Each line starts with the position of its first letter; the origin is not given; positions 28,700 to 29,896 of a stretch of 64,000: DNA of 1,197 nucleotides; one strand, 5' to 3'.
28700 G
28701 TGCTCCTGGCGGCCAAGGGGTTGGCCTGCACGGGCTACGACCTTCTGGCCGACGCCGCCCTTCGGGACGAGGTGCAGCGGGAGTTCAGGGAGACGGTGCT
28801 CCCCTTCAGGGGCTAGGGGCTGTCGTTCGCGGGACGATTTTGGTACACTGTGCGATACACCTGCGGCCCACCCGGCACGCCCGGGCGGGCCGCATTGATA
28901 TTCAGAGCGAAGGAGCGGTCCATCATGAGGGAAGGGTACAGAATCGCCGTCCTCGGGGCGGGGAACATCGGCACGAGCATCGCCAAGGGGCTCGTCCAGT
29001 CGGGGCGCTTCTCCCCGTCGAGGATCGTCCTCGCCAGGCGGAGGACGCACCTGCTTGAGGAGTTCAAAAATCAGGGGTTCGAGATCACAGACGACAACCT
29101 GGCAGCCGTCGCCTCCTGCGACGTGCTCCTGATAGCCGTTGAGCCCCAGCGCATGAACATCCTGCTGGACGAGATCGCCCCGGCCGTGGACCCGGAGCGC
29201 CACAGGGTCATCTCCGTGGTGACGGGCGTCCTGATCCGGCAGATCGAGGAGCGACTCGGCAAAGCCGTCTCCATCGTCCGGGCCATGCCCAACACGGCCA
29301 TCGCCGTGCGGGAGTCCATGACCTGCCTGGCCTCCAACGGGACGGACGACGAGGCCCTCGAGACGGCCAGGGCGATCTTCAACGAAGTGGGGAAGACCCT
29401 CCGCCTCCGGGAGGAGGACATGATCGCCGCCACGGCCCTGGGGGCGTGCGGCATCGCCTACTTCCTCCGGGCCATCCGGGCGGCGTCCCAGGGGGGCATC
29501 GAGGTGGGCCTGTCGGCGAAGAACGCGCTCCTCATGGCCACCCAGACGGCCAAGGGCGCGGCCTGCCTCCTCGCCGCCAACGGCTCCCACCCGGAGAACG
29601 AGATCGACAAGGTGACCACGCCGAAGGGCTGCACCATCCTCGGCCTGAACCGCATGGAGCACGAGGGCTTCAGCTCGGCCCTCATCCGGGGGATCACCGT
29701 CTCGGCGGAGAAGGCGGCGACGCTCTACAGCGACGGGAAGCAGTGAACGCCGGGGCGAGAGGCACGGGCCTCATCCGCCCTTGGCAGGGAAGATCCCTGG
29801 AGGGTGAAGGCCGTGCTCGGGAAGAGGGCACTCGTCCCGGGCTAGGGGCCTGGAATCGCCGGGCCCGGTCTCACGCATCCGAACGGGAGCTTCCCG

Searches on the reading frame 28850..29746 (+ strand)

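Call 11: search_protein_families(library=pfam, proteins=[window:28850-29746:+], max_evalue=0.001)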
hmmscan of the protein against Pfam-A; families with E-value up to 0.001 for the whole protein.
window:28850-29746:+ (298 aa): 6 families
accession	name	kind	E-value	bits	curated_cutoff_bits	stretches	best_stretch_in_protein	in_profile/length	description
PF14748.11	P5CR_dimer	-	2.1e-27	95.9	25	1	188-291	1-104/105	Pyrroline-5-carboxylate reductase dimerisation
PF03807.23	F420_oxidored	-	3.7e-16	60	21.6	1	31-125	1-93/94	NADP oxidoreductase coenzyme F420-dependent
PF01210.29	NAD_Gly3P_dh_N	-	3.4e-06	27.5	23.1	1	32-133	2-107/158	NAD-dependent glycerol-3-phosphate dehydrogenase N-terminus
PF02558.23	ApbA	-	3.6e-05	23.9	22.2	1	32-127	1-103/150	Ketopantoate reductase PanE/ApbA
PF03446.21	NAD_binding_2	-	0.00019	21.9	21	0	31-182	1-154/161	NAD binding domain of 6-phosphogluconate dehydrogenase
PF02254.24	TrkA_N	-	0.00027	21.7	23.8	0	32-110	1-83/116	TrkA-N domain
